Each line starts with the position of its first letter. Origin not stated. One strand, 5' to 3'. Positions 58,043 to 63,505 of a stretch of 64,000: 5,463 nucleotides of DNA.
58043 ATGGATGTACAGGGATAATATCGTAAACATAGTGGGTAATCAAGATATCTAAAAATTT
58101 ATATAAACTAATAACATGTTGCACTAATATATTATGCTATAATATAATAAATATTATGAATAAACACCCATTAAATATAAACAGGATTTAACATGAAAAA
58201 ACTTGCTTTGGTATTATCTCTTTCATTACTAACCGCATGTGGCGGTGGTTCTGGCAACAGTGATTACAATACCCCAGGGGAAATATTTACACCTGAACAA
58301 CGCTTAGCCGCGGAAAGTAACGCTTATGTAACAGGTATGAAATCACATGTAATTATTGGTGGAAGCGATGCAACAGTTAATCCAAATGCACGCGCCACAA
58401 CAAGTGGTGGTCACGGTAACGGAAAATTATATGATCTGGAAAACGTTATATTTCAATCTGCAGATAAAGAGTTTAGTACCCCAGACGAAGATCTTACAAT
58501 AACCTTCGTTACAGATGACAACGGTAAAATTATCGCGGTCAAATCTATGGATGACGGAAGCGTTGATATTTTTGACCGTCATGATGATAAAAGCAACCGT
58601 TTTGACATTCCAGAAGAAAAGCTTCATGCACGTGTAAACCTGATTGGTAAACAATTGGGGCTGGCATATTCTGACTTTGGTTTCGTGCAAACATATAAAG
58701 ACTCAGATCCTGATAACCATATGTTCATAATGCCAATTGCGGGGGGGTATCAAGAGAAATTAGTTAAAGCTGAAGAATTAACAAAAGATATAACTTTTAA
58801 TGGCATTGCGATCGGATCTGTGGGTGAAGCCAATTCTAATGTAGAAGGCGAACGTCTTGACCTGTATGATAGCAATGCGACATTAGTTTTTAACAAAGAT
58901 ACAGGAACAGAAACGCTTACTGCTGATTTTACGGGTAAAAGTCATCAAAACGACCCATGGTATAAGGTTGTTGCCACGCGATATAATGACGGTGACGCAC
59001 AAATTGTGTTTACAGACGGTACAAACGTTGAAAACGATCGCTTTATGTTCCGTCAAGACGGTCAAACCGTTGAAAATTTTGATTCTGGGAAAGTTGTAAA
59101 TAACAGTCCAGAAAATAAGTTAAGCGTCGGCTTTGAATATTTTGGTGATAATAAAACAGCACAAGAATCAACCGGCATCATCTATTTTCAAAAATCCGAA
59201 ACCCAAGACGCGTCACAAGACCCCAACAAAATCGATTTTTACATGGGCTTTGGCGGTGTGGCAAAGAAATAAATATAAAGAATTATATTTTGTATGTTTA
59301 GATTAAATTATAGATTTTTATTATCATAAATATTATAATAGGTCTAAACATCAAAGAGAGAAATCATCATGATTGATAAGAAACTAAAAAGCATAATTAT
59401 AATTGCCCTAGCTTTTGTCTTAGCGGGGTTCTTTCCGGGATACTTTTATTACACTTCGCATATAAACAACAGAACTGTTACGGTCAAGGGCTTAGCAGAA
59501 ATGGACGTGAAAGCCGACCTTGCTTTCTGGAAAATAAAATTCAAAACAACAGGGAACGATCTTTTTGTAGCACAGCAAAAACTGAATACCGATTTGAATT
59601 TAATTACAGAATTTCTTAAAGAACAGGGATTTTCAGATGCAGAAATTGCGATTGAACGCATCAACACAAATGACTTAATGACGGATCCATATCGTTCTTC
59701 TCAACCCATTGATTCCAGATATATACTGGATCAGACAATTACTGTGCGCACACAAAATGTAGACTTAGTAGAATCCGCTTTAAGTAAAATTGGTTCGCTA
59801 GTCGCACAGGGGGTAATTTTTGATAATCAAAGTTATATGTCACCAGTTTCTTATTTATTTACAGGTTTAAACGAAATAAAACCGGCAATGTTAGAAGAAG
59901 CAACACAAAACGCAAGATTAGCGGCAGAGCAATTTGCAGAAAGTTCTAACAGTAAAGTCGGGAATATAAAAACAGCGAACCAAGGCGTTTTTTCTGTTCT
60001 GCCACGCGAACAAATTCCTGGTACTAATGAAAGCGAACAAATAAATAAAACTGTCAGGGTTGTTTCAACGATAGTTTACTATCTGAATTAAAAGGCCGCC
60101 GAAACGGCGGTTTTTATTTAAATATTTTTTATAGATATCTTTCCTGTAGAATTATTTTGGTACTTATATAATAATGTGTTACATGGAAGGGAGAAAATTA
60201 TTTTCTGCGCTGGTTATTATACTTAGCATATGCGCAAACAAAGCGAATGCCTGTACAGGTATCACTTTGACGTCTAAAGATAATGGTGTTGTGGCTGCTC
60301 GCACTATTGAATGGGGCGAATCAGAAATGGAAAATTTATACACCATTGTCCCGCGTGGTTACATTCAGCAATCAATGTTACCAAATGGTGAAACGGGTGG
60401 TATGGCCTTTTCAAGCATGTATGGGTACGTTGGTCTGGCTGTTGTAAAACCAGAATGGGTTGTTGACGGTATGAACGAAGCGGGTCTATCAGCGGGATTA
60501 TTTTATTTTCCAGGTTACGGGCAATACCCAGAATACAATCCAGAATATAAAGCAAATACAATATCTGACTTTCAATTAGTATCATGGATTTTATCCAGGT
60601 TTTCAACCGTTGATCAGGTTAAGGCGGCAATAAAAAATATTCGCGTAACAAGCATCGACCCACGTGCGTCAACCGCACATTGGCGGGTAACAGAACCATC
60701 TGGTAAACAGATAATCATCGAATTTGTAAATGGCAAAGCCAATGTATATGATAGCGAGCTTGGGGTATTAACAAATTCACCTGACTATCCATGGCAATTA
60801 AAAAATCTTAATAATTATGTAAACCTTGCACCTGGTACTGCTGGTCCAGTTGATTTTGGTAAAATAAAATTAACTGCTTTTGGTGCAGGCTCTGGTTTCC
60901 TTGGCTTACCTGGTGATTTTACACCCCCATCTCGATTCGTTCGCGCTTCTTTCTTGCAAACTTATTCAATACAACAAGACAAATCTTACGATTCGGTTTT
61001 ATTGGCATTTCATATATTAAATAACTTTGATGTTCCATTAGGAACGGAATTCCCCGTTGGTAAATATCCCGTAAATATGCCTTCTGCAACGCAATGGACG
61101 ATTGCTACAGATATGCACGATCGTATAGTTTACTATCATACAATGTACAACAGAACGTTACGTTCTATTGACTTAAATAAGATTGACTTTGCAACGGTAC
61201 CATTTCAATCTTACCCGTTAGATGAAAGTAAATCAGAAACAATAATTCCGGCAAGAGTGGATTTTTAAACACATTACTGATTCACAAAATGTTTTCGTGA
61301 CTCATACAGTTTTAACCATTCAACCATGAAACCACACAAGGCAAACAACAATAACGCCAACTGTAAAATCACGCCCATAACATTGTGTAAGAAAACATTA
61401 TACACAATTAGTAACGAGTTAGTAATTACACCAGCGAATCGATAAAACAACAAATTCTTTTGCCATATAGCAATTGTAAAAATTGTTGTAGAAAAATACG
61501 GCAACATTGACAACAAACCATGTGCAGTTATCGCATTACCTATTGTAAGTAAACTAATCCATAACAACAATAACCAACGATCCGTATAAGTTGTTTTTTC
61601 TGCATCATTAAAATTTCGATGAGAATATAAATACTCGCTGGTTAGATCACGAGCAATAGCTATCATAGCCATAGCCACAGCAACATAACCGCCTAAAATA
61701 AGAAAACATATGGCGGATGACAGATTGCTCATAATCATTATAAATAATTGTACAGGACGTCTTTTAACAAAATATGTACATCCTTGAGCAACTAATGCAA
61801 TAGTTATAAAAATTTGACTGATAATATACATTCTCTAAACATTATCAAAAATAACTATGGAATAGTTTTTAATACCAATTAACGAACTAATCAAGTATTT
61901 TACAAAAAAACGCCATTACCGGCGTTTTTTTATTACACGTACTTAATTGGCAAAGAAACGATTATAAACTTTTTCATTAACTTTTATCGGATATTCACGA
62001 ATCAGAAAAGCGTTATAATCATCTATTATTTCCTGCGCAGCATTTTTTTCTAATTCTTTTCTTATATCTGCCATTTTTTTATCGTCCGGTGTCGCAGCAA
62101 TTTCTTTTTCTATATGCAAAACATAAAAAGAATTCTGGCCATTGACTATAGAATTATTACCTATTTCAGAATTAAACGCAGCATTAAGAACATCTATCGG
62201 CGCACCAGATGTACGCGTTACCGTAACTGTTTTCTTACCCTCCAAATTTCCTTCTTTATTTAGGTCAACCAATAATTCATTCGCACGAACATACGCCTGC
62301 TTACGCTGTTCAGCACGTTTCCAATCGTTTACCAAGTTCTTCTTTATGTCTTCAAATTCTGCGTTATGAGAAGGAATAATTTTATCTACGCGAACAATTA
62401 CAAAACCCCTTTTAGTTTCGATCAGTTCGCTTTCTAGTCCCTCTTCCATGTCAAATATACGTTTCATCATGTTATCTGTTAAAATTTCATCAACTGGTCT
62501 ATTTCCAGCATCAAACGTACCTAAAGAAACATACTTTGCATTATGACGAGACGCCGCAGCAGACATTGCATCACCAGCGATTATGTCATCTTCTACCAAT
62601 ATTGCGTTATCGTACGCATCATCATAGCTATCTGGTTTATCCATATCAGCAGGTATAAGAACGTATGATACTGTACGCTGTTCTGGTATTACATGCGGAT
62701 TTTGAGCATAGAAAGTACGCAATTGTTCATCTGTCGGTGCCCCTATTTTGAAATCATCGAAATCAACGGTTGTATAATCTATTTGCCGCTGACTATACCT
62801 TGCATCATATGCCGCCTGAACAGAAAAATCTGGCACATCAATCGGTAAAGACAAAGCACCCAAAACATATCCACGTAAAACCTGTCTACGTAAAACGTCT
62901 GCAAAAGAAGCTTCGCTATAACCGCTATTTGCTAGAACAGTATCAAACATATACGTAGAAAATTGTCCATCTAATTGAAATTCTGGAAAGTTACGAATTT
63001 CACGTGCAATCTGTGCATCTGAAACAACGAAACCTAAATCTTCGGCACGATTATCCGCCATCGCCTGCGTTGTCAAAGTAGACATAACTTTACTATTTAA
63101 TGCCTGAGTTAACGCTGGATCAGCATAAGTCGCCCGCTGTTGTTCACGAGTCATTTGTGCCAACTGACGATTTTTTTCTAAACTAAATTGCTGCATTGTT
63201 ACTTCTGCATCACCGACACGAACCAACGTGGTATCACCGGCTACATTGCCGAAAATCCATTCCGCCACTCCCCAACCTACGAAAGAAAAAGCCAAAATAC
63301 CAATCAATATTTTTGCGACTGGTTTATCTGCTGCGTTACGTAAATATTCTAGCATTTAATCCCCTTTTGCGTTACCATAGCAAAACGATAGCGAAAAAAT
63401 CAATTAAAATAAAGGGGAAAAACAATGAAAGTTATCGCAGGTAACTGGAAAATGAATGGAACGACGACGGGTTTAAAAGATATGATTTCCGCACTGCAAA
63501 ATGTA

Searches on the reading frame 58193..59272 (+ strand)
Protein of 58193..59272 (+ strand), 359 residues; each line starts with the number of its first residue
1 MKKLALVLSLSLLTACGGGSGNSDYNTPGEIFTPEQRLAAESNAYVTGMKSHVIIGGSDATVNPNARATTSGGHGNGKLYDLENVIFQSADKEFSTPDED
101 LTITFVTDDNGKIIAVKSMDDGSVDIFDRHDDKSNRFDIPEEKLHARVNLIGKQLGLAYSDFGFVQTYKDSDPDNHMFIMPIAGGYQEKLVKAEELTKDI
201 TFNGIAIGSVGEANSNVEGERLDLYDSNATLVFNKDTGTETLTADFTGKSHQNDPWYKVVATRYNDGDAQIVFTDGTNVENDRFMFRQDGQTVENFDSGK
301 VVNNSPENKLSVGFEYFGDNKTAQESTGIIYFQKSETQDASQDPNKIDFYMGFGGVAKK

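Call 74: search_protein_families(library=pfam, proteins=[window:58193-59272:+], max_evalue=0.01)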
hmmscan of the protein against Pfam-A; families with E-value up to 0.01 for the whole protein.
window:58193-59272:+ (359 aa): 1 family
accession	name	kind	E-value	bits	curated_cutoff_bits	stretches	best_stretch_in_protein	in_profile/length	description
PF01085.23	HH_signal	-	0.0079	16.4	22.1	0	245-326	38-115/161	Hedgehog amino-terminal signalling domain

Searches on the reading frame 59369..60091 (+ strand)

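Call 74: search_protein_families(library=pfam, proteins=[window:59369-60091:+], max_evalue=0.01)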
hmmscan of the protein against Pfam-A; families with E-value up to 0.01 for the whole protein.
window:59369-60091:+ (240 aa): 2 families
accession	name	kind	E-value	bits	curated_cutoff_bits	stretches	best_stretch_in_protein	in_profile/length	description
PF04402.19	SIMPL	-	4.4e-22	79.8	25.2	1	37-205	1-160/205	Protein of unknown function (DUF541)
PF07244.20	POTRA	-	0.0078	17.3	21.3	0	64-101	29-64/79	Surface antigen variable number repeat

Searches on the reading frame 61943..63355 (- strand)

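Call 74: search_protein_families(library=pfam, proteins=[window:61943-63355:-], max_evalue=0.01)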
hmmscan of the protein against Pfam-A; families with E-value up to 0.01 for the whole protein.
window:61943-63355:- (470 aa): 5 families
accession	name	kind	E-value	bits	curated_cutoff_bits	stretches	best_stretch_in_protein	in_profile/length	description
PF13624.11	SurA_N_3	-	1.7e-32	113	27.2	1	1-162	1-159/162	SurA-like N-terminal domain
PF13623.11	SurA_N_2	-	6.6e-20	71.9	28.5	1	2-141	1-145/145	SurA-like N-terminal domain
PF13145.12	Rotamase_2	-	1.3e-17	65.2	27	2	207-339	1-121/121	PPIC-type PPIASE domain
PF00639.27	Rotamase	-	0.0017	19.8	21.7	0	240-324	11-96/97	PPIC-type PPIASE domain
PF09312.16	SurA_N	-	0.0097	16.5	30.8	0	49-160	9-113/118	SurA N-terminal domain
